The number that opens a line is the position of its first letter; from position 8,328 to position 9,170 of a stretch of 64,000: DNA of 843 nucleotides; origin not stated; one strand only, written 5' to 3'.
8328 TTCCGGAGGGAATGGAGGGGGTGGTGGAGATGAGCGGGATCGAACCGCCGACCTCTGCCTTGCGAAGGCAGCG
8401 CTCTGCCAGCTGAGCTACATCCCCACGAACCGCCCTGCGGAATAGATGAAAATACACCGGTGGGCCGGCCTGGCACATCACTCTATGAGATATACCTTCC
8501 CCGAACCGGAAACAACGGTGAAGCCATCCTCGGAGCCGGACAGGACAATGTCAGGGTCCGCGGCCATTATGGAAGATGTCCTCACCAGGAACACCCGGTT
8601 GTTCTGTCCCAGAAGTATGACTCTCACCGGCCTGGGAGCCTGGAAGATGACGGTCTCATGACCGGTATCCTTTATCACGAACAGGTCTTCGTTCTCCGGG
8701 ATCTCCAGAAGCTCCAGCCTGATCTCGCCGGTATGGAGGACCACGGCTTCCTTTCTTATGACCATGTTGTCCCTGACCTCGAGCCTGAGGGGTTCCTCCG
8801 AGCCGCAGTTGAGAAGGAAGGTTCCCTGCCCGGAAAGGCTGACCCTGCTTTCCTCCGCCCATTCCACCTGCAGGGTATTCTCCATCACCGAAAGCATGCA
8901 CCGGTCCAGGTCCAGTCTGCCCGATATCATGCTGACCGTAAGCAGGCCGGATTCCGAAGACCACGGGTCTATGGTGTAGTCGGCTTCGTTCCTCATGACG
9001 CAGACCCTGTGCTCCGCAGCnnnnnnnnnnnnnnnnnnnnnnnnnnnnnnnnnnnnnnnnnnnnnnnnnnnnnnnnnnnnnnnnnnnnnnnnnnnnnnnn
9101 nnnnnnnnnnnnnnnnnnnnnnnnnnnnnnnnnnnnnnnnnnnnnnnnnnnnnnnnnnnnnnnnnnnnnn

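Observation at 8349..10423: Single gene bracketed by two same-strand tRNAs: TPR protein with an extreme poly-Glu/Pro tandem-repeat linker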

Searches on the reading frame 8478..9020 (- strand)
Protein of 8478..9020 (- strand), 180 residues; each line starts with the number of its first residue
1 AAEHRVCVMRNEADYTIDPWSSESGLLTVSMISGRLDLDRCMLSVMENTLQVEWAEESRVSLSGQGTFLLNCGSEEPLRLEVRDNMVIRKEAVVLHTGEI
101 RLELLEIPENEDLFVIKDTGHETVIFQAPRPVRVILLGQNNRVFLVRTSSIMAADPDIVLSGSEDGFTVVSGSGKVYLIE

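Call 4: search_protein_families(library=pfam, proteins=[window:8478-9020:-], max_evalue=1)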
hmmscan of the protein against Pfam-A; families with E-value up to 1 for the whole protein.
window:8478-9020:- (180 aa): 1 family
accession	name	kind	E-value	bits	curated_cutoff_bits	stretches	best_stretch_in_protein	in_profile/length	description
PF01987.23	AIM24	-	0.00027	21.1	25.7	1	61-178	130-202/205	Mitochondrial biogenesis AIM24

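Call 7: find_homologous_proteins(query=window:8478-9020:-)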
Query window:8478-9020:- (180 aa): 4 proteins with E <= 0.001 among 178 candidates.
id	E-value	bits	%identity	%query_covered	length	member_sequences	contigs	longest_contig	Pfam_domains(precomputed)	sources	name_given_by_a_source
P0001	5.7e-80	285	77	96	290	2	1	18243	-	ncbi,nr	ncbi:MAG: hypothetical protein JXR55_06080 [Candidatus Fermentibacteraceae bacterium]|nr:hypothetica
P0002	5.3e-59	216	59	97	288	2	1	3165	-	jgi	jgi:flagellar biosynthesis GTPase FlhF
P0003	4.0e-55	204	59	96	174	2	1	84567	-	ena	-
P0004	4.4e-45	171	62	77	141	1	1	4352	-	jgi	jgi:hypothetical protein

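Call 9: find_encoding_contigs(protein=P0001, flank=8000)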
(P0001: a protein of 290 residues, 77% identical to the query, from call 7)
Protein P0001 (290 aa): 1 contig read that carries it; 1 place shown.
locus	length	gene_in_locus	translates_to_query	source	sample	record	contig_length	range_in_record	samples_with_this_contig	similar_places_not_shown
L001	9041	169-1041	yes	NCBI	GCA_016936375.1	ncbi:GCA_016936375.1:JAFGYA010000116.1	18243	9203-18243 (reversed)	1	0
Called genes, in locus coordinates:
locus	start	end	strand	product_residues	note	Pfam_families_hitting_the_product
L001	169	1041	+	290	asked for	-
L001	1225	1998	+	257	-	-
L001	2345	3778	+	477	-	PF05496:RuvB_N (faint), PF13177:DNA_pol3_delta2, PF00004:AAA, PF07728:AAA_5 (weak), PF13173:AAA_14 (weak), PF13401:AAA_22, PF22608:DNAX_ATPase_lid, PF12169:DNA_pol3_gamma3, +2 more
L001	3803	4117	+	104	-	PF02575:YbaB_DNA_bd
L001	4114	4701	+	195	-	PF21176:RecR_HhH, PF02132:RecR_ZnF, PF01751:Toprim, PF13662:Toprim_4, PF21175:RecR_C (weak)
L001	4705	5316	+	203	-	PF01066:CDP-OH_P_transf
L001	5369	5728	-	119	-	-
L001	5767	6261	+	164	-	PF02464:CinA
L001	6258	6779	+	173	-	PF02834:LigT_PEase, PF13563:2_5_RNA_ligase2 (weak)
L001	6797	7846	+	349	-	PF00154:RecA_N, PF08423:Rad51, PF06745:ATPase (weak), PF21096:RecA_C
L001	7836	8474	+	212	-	PF21982:RecX_HTH1 (weak), PF02631:RecX_HTH2, PF21981:RecX_HTH3 (weak)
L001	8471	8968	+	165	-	-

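Call 10: find_encoding_contigs(protein=P0003, flank=8000)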
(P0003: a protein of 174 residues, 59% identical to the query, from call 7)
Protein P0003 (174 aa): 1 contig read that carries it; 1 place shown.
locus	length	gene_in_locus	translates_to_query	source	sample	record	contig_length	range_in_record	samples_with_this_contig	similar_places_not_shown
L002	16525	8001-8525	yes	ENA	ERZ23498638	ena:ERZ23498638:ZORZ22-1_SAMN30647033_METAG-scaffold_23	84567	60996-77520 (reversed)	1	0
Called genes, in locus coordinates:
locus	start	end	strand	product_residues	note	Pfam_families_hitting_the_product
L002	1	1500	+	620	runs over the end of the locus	PF00082:Peptidase_S8, PF18962:Por_Secre_tail (faint)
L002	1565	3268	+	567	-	-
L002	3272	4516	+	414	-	PF13205:Big_5 (weak)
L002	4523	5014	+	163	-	-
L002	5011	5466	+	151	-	PF02580:Tyr_Deacylase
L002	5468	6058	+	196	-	PF02545:Maf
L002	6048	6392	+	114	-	PF12675:DUF3795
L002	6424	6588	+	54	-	-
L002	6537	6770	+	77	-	-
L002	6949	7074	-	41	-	-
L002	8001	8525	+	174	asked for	-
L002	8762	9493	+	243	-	-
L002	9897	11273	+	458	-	PF05496:RuvB_N (weak), PF13177:DNA_pol3_delta2, PF13191:AAA_16 (weak), PF13173:AAA_14 (weak), PF13401:AAA_22, PF00004:AAA, PF22608:DNAX_ATPase_lid, PF12169:DNA_pol3_gamma3, +2 more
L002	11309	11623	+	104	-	PF02575:YbaB_DNA_bd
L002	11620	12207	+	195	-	PF21176:RecR_HhH, PF02132:RecR_ZnF, PF01751:Toprim, PF13662:Toprim_4, PF21175:RecR_C (weak)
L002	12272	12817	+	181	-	PF01066:CDP-OH_P_transf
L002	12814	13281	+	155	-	PF04608:PgpA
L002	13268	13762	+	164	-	PF02464:CinA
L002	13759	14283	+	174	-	PF02834:LigT_PEase, PF13563:2_5_RNA_ligase2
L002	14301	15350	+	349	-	PF00154:RecA_N, PF08423:Rad51, PF06745:ATPase, PF21096:RecA_C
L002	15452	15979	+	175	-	PF21982:RecX_HTH1 (faint), PF02631:RecX_HTH2, PF21981:RecX_HTH3 (weak)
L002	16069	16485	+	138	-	-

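Call 19: find_related_loci(query=A1, collection=genome_contigs, flank=6000)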
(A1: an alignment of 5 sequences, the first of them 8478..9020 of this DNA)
Query A1 (180 aa) in genome_contigs; peptide patterns used: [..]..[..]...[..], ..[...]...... (x = any residue, [..] = any of these).
368 stretches matched a pattern; 12 encode a relative of the query (tblastn E <= 1e-3); 12 distinct loci.
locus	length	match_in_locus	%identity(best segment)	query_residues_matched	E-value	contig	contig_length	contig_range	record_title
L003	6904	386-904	77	8-180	7e-89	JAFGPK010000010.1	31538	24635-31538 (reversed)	MAG: Candidatus Fermentibacteraceae bacterium isolate Zod_Metabat.684 k87_300076, whole genome shotgun sequence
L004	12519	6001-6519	74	8-180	1e-85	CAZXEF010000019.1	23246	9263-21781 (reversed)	MAG TPA_asm: uncultured bacterium isolate binchicken_co129_934 genome assembly, contig: NODE_6072_length_23246_cov_5.464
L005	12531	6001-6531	57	6-180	8e-67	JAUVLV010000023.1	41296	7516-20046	MAG: Candidatus Aegiribacteria sp. isolate CSMAG_515 CSMAG_515_k141_446953_length_41296_cov_26.6745, whole genome shotgu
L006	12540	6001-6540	58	3-180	2e-66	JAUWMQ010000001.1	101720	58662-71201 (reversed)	MAG: Candidatus Aegiribacteria sp. isolate CSMAG_2402 CSMAG_2402_k141_1681010_length_101720_cov_7.9769, whole genome sho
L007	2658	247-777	57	6-180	5e-66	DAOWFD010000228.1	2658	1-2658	MAG TPA_asm: Candidatus Aegiribacteria sp. isolate CSMAG_1956 CSMAG_1956_k141_4303965_length_2658_cov_9.0000, whole geno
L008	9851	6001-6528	57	7-180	6e-65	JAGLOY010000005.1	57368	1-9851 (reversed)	MAG: Candidatus Aegiribacteria sp. isolate RS_7_6 ROV157_7.bin.6.fa_5, whole genome shotgun sequence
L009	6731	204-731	59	7-180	6e-64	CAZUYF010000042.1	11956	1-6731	MAG TPA_asm: uncultured bacterium isolate SRP155585_co1_159 genome assembly, contig: NODE_3011_length_11956_cov_9.605999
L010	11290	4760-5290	54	6-180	2e-62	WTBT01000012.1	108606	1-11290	MAG: Candidatus Aegiribacteria sp. isolate GLR63 c_000000472112, whole genome shotgun sequence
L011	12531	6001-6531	55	6-180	4e-62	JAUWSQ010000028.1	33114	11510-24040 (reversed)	MAG: Candidatus Fermentibacteria bacterium isolate CSMAG_2558 CSMAG_2558_k127_1339218_length_33114_cov_40.8021, whole ge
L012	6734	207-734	57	7-180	2e-61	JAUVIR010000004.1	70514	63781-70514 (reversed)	MAG: Candidatus Fermentibacteria bacterium isolate CSMAG_433 CSMAG_433_k127_1290360_length_70514_cov_34.1939, whole geno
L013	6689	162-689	55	7-180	8e-60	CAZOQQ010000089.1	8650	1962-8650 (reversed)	MAG TPA_asm: uncultured bacterium isolate binchicken_co67_278 genome assembly, contig: NODE_9194_length_8650_cov_5.26899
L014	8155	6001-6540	58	3-180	4e-63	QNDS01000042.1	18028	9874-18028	MAG: Candidatus Fermentibacteria bacterium isolate B22_G4 B22_Guay4_scaffold_02058, whole genome shotgun sequence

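Call 32: predict_structure(alignment_id=A1)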
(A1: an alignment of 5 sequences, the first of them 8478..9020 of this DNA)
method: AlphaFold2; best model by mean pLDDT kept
length: 180 residues; sequences in the alignment: 5
mean_pLDDT: 51.3   pTM: 0.42
mean pLDDT of the five models: 51.3, 51.1, 49.0, 47.6, 44.9
residues with pLDDT >= 90: 0; 70-90: 33; 50-70: 56; < 50: 91
segments of 3 or more residues with pLDDT < 50: 1-11, 75-143, 176-180
pLDDT, mean of each block of 10 residues (from residue 1): 41 55 62 72 73 83 78 49 33 30 30 35 35 38 49 57 55 50
secondary structure, 60 per line:
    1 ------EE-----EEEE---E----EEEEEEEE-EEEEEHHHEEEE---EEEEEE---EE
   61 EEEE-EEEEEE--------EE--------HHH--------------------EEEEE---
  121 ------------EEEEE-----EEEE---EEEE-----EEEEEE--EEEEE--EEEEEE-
elements in order: E14-17 E26-33 E35-39 E43-46 E50-55 E59-64 E66-71 E113-117 E133-137 E143-146 E150-153 E159-164 E167-171 E174-179

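Call 34: search_solved_structures(query=A2, max_evalue=10, show_alignments=2)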
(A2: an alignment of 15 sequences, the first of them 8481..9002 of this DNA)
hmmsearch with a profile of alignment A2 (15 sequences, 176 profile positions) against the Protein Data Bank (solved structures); distinct sequences matched with E-value up to 10: 10.
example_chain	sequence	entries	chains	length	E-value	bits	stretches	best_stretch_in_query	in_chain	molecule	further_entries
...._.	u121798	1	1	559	0.3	13.6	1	75-137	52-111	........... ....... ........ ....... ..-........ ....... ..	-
7e2d_K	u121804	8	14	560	0.3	13.6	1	75-137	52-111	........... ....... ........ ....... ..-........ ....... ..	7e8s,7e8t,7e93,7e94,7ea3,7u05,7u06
6cvn_D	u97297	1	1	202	0.37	13.3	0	153-175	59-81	Microtubule-associated protein tau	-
6n9g_C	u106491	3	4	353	0.56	12.7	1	65-95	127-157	Guanine nucleotide-binding protein subunit beta-5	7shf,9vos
2pbi_B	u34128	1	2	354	0.57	12.7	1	65-95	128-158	Guanine nucleotide-binding protein subunit beta 5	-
7ewp_D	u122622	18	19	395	0.71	12.4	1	65-95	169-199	Guanine nucleotide-binding protein subunit beta-5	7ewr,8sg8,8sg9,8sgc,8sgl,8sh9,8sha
9q0e_N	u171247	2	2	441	0.89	12.1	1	65-95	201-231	Guanine nucleotide-binding protein subunit beta-5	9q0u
9noq_N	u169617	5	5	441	0.89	12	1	65-95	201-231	Guanine nucleotide-binding protein subunit beta-5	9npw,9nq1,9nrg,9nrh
9nq6_N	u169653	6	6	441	0.91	12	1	65-95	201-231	Guanine nucleotide-binding protein subunit beta-5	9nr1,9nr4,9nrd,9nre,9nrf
9noc_N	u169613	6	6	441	0.98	11.9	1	65-95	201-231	Guanine nucleotide-binding protein subunit beta-5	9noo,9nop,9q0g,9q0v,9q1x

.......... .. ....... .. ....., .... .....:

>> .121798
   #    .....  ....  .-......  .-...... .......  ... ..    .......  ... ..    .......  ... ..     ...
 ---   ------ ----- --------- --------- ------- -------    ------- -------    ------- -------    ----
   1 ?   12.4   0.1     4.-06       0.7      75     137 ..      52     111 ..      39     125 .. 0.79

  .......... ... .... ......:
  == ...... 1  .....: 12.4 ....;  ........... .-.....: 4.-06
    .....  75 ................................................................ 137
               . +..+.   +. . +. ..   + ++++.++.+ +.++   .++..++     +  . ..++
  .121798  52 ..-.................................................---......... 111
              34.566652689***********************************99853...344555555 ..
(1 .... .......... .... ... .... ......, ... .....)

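Call 35: search_protein_families(library=pfam, alignment_id=A2, max_evalue=1)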
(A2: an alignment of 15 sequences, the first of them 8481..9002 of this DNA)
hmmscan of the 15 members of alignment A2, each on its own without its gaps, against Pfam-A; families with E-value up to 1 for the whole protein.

A. member 1, window:8481-9002:- (174 aa): 1 family
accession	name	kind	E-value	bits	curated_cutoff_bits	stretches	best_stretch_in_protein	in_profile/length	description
PF01987.23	AIM24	-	0.00024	21.3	25.7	1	55-172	130-202/205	Mitochondrial biogenesis AIM24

B. families by the number of members that match (of 15 scanned): 7 families
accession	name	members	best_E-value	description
PF01987.23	AIM24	9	0.00024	Mitochondrial biogenesis AIM24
PF23383.1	Beta-prop_IFT140_1st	2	0.018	IFT140 first beta-propeller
PF23645.1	IgD1_Trs65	2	0.047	TRAPP trafficking subunit Trs65 IgD1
PF05726.19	Pirin_C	1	0.11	Pirin C-terminal cupin domain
PF00216.26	Bac_DNA_binding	1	0.16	Bacterial DNA-binding protein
PF18175.6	HU-CCDC81_bac_2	1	0.16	CCDC81-like prokaryotic HU domain 2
PF02724.19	CDC45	1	0.69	CDC45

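Call 47: find_related_loci(query=A2, collection=metagenome_contigs, flank=3000)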
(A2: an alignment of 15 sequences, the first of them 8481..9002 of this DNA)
Query A2 (174 aa) in metagenome_contigs; peptide patterns used: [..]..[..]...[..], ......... (x = any residue, [..] = any of these).
435 stretches matched a pattern; 8 encode a relative of the query (tblastn E <= 1e-3); 8 distinct loci.
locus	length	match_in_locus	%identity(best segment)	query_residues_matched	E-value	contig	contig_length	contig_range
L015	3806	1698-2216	74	2-174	4e-87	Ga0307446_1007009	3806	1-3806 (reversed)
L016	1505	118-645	59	1-174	6e-68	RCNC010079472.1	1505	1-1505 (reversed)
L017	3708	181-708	59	1-174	7e-65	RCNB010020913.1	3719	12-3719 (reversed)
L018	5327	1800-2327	60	1-174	3e-64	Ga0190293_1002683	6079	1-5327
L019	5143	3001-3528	59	1-174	9e-64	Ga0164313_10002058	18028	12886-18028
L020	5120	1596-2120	59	2-174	1e-63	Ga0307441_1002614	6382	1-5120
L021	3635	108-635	57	1-174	1e-63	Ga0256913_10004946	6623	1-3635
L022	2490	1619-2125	51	5-174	2e-50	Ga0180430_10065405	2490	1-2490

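Call 49: search_protein_representatives(alignment_id=A1)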
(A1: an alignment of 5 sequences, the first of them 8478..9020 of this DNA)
Query: 5 sequences, 268 profile positions. Proteins with E-value up to 0.001 (for the whole library): 23; up to 1e-10: 14; up to 1e-30: 8. The best 23 are listed.
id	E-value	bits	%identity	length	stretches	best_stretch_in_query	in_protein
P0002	3.1e-136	469.5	-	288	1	2-268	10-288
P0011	9.6e-104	362.9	-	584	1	13-268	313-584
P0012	9.3e-100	349.8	-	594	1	18-268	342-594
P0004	1.5e-86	306.6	-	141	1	128-268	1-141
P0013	4.9e-76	272.1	-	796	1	6-268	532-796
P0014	3.1e-59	217.0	-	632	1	2-268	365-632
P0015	1.6e-58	214.6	-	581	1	11-268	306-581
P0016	2.8e-50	187.6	-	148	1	119-268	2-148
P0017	1.5e-25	106.5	-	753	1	28-268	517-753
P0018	1.3e-22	96.9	-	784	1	17-268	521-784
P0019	5.8e-22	94.8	-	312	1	70-268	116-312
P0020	1.4e-17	80.4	-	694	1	10-267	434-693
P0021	4.8e-14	68.8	-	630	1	12-266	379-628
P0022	3.0e-11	59.6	-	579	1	5-265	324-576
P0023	3.3e-10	56.2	-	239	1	26-264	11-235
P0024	6.1e-10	55.3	-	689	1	8-263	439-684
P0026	1.4e-06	44.3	-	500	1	18-266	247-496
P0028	4.1e-05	39.5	-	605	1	8-266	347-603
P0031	2.4e-04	37.0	-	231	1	43-262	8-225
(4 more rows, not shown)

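Call 53: search_solved_structures(query=A3, max_evalue=10, show_alignments=2)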
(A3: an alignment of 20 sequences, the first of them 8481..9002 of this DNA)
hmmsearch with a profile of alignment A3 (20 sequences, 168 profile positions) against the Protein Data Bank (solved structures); distinct sequences matched with E-value up to 10: 2.
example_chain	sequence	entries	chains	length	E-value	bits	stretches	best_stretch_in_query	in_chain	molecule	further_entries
1pg6_A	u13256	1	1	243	0.097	15.3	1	98-163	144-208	Hypothetical protein SpyM3_0169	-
3ot6_A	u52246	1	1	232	0.37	13.4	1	12-57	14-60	Enoyl-CoA hydratase/isomerase family protein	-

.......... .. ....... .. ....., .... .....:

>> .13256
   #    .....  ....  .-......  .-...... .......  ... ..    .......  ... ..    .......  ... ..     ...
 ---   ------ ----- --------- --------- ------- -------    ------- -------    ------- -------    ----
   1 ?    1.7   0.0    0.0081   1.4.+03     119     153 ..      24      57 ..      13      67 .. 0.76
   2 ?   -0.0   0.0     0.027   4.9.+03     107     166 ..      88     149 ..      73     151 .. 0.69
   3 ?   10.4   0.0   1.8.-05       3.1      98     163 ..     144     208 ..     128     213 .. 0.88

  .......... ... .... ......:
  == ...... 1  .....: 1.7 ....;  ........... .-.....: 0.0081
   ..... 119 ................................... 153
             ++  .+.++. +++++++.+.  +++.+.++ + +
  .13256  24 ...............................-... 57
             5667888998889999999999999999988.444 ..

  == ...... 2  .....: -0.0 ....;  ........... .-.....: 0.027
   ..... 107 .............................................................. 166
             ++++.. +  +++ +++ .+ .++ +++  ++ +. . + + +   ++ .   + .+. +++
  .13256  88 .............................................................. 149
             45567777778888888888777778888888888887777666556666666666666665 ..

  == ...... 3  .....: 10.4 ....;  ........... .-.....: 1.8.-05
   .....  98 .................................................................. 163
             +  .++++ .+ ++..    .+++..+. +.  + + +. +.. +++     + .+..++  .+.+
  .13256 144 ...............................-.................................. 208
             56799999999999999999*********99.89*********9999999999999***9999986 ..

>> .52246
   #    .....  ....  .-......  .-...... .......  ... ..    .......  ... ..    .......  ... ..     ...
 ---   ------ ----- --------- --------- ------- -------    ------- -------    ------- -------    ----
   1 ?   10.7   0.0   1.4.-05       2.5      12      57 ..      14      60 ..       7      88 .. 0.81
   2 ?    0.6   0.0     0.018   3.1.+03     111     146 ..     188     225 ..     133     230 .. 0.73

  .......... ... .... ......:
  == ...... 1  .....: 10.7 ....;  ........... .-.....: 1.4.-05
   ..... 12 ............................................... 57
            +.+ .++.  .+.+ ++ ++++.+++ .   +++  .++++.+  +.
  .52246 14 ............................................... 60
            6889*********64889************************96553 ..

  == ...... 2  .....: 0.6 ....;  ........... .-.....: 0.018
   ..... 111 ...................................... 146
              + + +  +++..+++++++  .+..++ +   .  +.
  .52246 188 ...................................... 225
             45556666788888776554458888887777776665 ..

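Call 54: search_protein_families(library=pfam, alignment_id=A3, max_evalue=1)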
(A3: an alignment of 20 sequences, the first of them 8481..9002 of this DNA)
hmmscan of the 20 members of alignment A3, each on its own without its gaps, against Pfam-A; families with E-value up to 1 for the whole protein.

A. member 1, window:8481-9002:- (174 aa): 1 family
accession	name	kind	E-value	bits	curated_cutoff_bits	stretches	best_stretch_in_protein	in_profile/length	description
PF01987.23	AIM24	-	0.00024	21.3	25.7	1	55-172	130-202/205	Mitochondrial biogenesis AIM24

B. families by the number of members that match (of 20 scanned): 7 families
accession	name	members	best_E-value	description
PF01987.23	AIM24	9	1.4e-06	Mitochondrial biogenesis AIM24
PF05726.19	Pirin_C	2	0.01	Pirin C-terminal cupin domain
PF25321.1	PH_RASGAP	1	0.00081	PH domain-like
PF23383.1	Beta-prop_IFT140_1st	1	0.023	IFT140 first beta-propeller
PF00493.29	MCM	1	0.03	MCM P-loop domain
PF21516.2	YqeH-like_C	1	0.033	YqeH-like, C-terminal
PF25174.1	Beta-prop_THOC3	1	0.12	THOC3 beta-propeller domain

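Call 55: find_homologous_proteins(query=A3, max_evalue=0.01)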
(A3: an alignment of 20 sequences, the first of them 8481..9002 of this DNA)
Query A3 (20 sequences) (174 aa, profile of the alignment): 13 proteins with E <= 0.01 among 2991 candidates.
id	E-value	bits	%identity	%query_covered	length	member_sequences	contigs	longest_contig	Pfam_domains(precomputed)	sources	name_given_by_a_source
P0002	3.8e-62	227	59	100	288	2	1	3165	-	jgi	jgi:flagellar biosynthesis GTPase FlhF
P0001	6.0e-60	219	77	99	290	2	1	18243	-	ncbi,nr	ncbi:MAG: hypothetical protein JXR55_06080 [Candidatus Fermentibacteraceae bacterium]|nr:hypothetica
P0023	4.4e-46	174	24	95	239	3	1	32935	-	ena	-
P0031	6.8e-45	170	24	93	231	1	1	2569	-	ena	-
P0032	1.6e-42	163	23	95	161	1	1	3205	-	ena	-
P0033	5.1e-39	151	22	94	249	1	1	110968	-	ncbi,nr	ncbi:MAG: hypothetical protein KAR40_06790, partial [Candidatus Sabulitectum sp.]|nr:hypothetical pr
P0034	6.2e-39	151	25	96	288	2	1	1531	-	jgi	-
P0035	8.5e-38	147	24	95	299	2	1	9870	-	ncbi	-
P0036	2.3e-37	146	25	67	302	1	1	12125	-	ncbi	-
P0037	9.3e-36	141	29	86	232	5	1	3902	-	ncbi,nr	ncbi:MAG TPA: hypothetical protein PK907_08485, partial [Candidatus Sabulitectum sp.]|nr:hypothetica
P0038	1.0e-35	141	22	94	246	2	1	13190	-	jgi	-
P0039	5.3e-31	125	21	80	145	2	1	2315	-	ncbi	-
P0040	1.1e-18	85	26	54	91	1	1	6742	-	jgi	jgi:hypothetical protein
